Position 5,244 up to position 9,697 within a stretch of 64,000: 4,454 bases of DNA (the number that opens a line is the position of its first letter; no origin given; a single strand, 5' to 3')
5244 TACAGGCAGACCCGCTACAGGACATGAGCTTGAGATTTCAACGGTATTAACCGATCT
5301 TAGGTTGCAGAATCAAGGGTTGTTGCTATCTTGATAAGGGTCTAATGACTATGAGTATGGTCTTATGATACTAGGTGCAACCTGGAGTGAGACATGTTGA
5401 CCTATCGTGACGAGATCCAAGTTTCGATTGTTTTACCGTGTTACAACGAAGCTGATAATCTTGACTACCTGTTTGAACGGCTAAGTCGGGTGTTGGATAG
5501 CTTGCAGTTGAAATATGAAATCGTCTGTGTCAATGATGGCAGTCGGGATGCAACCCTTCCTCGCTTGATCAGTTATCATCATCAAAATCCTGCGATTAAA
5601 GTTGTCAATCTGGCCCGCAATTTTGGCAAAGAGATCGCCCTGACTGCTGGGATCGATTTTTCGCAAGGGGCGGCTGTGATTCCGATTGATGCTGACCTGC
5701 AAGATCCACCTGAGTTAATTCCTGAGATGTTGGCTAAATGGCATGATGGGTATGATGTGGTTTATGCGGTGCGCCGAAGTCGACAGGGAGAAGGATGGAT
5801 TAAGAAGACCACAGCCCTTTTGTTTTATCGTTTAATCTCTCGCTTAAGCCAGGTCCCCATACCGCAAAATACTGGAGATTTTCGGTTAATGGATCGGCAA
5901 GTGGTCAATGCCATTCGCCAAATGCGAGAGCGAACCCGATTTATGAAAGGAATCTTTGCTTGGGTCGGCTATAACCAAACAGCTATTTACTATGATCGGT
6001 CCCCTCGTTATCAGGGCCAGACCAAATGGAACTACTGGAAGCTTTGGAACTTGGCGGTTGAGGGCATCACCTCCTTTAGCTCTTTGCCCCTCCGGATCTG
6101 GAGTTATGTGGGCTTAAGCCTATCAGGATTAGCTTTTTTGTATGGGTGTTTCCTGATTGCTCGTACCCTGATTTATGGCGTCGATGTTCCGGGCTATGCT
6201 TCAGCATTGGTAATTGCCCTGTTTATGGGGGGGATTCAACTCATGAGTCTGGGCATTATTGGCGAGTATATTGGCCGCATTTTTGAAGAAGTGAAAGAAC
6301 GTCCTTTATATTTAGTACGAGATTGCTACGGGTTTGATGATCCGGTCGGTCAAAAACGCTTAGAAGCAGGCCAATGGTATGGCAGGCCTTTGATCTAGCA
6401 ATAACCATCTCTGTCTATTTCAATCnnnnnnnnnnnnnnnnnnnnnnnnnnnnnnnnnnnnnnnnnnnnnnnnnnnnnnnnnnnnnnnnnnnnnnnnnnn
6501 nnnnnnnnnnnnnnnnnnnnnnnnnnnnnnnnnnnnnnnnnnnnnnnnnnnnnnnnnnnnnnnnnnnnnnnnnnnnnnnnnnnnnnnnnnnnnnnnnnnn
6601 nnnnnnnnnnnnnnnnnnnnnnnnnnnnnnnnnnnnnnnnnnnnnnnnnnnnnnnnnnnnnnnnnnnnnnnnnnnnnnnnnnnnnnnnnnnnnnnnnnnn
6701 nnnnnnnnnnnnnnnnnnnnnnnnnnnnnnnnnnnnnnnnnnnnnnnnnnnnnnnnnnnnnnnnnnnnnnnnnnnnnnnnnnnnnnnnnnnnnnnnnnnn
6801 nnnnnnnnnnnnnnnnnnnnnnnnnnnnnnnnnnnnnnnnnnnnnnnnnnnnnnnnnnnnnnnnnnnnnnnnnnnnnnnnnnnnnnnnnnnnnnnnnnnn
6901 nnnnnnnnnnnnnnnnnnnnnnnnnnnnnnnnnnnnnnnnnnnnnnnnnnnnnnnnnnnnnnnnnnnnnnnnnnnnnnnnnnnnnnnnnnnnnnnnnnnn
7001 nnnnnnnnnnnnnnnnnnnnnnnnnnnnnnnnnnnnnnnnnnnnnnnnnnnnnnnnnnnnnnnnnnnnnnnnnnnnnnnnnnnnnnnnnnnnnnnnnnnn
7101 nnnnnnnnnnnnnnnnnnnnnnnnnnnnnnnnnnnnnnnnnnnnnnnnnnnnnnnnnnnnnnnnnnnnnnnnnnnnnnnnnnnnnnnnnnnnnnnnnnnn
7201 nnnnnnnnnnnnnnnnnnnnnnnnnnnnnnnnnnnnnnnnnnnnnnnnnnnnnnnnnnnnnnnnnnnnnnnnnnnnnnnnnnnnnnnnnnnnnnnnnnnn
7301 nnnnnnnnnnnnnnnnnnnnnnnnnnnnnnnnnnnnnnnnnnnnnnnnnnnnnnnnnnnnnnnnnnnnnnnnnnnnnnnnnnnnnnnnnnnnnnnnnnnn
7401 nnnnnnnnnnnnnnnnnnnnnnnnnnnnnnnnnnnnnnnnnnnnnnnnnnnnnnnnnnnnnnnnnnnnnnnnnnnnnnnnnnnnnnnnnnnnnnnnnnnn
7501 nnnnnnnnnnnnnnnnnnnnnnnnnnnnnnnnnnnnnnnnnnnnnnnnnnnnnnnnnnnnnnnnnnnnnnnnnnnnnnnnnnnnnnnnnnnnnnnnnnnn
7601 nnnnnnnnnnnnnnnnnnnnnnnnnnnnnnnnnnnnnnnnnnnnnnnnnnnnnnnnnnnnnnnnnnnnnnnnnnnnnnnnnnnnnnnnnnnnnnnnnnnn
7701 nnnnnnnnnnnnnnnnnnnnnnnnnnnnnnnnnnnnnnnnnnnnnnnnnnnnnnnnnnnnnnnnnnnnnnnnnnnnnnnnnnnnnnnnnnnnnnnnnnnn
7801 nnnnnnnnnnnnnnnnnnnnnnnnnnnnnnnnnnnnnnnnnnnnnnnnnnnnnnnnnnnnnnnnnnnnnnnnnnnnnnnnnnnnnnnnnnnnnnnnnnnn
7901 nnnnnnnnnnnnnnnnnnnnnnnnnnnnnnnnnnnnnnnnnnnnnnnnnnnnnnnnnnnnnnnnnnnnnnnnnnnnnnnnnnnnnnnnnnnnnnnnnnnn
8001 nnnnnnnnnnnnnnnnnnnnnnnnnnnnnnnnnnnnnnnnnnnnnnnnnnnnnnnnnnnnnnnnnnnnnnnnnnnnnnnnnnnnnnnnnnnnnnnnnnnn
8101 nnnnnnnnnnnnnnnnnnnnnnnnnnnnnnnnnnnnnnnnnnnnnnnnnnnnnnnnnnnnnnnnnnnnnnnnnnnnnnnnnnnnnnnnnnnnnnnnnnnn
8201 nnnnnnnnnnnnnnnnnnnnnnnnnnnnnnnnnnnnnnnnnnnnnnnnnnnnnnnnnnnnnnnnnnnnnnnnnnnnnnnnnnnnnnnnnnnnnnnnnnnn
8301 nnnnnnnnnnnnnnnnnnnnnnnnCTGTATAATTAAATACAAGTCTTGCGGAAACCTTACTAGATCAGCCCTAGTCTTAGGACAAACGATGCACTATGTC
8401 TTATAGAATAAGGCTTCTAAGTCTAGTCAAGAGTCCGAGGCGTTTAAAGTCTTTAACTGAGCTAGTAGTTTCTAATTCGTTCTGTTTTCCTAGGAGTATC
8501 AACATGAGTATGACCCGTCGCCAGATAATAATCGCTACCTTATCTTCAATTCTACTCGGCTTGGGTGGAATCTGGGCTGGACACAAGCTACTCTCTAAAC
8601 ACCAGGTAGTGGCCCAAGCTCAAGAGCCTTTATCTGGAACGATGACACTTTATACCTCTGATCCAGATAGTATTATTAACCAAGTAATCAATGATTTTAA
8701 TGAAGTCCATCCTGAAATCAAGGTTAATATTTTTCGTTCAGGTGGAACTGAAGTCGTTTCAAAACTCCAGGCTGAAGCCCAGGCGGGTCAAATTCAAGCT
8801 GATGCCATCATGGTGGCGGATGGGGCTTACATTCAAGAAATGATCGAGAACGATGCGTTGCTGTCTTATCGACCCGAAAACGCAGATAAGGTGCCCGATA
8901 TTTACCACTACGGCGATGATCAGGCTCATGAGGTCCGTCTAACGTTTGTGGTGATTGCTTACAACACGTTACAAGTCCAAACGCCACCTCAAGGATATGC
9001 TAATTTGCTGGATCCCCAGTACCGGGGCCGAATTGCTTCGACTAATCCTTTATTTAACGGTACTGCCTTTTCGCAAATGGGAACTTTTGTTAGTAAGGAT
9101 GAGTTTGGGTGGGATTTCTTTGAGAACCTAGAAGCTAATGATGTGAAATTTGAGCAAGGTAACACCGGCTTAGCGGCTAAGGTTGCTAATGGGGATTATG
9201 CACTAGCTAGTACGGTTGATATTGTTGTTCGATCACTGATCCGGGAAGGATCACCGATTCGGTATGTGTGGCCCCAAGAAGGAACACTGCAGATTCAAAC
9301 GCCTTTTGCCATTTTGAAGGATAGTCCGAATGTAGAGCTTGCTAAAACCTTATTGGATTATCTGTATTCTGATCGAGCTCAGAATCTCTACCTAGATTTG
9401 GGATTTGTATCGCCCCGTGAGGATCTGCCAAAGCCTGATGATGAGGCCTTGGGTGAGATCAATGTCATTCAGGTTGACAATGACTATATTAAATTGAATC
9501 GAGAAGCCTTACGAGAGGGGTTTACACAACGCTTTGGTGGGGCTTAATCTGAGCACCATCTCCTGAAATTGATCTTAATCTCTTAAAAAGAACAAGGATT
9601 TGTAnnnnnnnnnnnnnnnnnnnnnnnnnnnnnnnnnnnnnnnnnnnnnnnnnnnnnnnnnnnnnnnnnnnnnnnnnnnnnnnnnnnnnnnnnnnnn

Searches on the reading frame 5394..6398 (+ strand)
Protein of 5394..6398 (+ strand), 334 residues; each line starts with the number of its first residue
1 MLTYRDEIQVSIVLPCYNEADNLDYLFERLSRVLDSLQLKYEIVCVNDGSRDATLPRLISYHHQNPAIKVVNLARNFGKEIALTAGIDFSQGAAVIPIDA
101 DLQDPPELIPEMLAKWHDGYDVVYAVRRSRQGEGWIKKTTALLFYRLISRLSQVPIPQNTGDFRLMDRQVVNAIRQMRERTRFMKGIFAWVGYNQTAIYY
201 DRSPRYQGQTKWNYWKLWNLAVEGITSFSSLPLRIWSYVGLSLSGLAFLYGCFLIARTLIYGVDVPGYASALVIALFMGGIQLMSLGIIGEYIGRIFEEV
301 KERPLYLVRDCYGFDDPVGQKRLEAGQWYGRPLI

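Call 105: search_protein_families(library=pfam, proteins=[window:5394-6398:+], max_evalue=0.001)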
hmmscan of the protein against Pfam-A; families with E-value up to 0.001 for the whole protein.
window:5394-6398:+ (334 aa): 1 family
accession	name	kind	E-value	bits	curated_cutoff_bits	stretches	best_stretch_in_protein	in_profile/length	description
PF00535.33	Glycos_transf_2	-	9.6e-32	110.7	23.3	1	11-173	1-166/168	Glycosyl transferase family 2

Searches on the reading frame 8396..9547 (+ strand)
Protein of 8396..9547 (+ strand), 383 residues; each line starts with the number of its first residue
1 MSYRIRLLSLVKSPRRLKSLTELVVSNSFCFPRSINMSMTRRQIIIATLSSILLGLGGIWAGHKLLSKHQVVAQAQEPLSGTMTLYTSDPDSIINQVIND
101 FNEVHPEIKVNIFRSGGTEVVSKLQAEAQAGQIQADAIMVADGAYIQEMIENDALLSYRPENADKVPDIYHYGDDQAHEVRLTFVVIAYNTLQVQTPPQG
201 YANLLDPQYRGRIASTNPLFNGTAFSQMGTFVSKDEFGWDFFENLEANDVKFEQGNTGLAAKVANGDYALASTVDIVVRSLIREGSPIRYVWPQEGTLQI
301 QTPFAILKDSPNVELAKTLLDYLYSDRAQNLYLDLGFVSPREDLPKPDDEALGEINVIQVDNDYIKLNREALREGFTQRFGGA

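Call 105: search_protein_families(library=pfam, proteins=[window:8396-9547:+], max_evalue=0.001)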
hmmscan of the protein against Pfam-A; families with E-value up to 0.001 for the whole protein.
window:8396-9547:+ (383 aa): 4 families
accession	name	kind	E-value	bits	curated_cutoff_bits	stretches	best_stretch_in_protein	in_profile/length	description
PF13416.11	SBP_bac_8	-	5.8e-23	82.5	27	1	96-348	1-269/279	Bacterial extracellular solute-binding protein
PF13343.11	SBP_bac_6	-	3.5e-20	73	24.6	1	139-366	14-243/245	Bacterial extracellular solute-binding protein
PF13531.11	SBP_bac_11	-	3.5e-17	63.4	25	1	90-337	9-226/227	Bacterial extracellular solute-binding protein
PF01547.30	SBP_bac_1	-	9.5e-15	55.8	26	1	89-329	6-306/307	Bacterial extracellular solute-binding protein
